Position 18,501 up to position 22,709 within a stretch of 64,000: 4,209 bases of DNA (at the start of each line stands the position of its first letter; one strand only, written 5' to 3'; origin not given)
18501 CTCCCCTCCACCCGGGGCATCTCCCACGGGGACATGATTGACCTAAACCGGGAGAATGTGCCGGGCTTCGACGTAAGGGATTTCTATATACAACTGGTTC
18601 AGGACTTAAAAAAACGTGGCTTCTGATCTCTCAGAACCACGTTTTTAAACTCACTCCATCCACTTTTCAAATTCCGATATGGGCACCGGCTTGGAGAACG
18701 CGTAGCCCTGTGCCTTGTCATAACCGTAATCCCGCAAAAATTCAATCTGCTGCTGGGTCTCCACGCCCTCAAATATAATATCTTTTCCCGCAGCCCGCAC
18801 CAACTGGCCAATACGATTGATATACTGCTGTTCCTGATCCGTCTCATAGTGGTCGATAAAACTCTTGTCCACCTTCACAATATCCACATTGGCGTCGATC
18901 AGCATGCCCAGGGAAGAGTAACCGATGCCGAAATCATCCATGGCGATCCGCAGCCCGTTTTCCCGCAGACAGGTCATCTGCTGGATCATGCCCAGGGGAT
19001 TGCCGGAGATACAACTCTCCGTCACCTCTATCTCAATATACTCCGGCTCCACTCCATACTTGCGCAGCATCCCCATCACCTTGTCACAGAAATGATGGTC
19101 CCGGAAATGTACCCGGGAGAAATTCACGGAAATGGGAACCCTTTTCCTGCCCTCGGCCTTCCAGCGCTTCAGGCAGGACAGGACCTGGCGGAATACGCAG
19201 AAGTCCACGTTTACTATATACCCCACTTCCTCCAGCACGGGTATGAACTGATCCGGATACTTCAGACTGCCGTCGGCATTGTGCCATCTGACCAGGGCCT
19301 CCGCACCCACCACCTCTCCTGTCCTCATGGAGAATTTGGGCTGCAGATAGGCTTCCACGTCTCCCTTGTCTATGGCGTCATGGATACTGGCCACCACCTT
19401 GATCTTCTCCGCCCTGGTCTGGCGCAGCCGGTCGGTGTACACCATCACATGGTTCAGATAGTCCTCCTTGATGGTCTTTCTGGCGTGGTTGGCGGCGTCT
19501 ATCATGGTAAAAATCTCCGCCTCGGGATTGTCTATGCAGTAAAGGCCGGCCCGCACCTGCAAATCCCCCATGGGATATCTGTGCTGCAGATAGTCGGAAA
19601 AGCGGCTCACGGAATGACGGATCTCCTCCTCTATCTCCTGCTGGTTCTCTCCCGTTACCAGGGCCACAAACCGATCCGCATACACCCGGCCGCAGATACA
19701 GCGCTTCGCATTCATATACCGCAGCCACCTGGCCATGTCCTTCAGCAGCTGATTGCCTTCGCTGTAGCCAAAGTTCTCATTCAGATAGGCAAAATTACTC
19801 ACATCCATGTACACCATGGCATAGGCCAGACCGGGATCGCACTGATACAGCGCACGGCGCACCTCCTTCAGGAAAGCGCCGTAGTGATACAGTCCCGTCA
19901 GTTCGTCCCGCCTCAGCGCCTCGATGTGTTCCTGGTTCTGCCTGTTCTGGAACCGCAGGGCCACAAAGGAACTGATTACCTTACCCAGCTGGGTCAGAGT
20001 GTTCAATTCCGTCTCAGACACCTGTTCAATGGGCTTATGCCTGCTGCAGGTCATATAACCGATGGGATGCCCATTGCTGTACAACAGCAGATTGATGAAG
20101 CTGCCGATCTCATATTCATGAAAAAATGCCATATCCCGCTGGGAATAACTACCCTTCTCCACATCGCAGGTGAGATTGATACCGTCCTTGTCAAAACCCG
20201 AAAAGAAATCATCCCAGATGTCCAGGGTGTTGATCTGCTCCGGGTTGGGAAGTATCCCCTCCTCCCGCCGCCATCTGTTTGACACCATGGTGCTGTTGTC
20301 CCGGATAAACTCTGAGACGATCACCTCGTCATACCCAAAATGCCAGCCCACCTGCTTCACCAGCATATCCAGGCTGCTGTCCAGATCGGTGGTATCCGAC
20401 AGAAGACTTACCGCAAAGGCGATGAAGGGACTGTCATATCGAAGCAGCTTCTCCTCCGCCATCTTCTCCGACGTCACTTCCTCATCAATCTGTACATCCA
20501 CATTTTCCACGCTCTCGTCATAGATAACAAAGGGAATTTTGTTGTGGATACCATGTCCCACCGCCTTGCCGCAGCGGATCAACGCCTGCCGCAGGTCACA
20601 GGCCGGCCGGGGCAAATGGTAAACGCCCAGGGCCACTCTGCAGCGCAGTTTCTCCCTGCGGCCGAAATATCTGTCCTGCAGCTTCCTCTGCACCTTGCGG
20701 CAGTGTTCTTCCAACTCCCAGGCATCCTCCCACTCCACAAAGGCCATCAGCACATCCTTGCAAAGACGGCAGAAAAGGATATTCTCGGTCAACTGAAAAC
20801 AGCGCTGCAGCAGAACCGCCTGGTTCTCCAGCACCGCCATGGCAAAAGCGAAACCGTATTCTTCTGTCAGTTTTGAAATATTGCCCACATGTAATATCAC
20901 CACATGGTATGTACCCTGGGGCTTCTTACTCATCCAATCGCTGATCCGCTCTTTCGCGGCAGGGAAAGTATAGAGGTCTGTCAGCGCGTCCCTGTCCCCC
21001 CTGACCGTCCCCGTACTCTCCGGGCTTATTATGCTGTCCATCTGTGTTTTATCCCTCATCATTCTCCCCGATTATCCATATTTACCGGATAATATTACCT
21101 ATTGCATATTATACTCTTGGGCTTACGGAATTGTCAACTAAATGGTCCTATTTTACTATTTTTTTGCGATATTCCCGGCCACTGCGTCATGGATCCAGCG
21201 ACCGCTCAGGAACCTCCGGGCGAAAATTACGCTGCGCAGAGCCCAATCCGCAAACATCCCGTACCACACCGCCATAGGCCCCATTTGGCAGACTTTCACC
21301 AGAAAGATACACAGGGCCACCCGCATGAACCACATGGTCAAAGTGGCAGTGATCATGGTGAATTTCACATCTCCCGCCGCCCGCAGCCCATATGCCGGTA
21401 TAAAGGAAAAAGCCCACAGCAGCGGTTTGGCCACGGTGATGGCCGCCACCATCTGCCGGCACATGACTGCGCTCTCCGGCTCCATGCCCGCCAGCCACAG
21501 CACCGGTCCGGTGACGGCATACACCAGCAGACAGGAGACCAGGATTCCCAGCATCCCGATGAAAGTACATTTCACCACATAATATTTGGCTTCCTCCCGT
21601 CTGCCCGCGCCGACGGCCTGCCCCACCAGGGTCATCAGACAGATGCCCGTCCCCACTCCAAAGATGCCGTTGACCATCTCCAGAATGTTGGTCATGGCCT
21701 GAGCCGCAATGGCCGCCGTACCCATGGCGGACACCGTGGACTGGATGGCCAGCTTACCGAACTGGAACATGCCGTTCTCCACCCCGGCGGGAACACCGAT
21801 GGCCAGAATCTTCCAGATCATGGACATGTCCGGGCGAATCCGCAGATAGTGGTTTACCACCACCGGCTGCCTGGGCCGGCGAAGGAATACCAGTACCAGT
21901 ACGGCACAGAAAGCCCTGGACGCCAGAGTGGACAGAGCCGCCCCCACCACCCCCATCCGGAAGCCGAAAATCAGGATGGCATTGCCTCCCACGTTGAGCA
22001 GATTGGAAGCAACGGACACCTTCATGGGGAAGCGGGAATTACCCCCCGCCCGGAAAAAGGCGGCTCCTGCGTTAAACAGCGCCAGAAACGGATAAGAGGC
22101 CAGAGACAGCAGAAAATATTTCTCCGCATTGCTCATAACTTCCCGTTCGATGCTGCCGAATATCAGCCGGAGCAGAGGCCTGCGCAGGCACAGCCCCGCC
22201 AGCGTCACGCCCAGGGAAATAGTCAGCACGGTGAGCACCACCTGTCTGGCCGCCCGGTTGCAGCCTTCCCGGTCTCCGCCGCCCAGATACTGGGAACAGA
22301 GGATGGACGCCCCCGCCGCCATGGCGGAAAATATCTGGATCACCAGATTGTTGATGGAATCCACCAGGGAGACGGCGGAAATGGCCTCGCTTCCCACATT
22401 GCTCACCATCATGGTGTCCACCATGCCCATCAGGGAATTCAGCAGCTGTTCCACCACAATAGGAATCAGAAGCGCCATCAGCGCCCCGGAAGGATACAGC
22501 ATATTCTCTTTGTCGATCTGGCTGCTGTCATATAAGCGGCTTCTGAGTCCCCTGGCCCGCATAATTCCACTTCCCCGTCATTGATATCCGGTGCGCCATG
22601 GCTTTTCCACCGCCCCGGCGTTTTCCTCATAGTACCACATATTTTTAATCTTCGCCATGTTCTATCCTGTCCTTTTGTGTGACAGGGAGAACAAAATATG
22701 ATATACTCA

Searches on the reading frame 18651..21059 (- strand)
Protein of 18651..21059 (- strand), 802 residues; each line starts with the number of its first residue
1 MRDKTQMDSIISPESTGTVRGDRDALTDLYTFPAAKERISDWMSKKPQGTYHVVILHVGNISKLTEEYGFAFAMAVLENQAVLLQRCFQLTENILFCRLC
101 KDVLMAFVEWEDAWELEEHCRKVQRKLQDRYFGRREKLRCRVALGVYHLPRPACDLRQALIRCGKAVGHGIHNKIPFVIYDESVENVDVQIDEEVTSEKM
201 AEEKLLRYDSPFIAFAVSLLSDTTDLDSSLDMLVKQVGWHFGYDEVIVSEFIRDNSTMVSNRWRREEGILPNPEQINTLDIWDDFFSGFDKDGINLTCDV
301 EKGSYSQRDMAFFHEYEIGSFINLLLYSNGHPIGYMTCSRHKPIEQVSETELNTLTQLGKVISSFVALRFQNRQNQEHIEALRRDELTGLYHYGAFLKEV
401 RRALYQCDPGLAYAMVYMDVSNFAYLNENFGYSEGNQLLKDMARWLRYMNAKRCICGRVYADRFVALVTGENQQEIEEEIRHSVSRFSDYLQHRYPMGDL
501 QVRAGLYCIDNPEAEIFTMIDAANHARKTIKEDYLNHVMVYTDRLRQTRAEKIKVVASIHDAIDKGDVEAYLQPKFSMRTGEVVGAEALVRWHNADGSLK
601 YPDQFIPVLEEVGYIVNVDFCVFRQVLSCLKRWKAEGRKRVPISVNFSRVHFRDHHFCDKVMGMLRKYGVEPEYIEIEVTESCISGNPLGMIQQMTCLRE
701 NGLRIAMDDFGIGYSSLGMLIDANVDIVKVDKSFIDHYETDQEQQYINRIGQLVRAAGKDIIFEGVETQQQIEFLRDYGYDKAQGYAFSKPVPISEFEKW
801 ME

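Call 67: search_protein_families(library=pfam, proteins=[window:18651-21059:-], max_evalue=0.00001)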
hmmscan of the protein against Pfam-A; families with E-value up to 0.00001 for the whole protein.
window:18651-21059:- (802 aa): 2 families
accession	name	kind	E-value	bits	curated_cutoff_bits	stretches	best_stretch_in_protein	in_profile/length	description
PF00563.25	EAL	-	4.9e-54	183.6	31.3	1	558-791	3-236/236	EAL domain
PF00990.26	GGDEF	-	4e-25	88.9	23.8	1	384-533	3-157/161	Diguanylate cyclase, GGDEF domain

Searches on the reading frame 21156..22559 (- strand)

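Call 26: search_protein_families(library=pfam, proteins=[window:21156-22559:-], max_evalue=0.001)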
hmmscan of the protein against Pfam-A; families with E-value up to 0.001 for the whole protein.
window:21156-22559:- (467 aa): 1 family
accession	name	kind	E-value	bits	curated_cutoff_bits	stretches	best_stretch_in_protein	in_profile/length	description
PF01554.23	MatE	-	3.1e-48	164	24.9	2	33-194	1-160/161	MatE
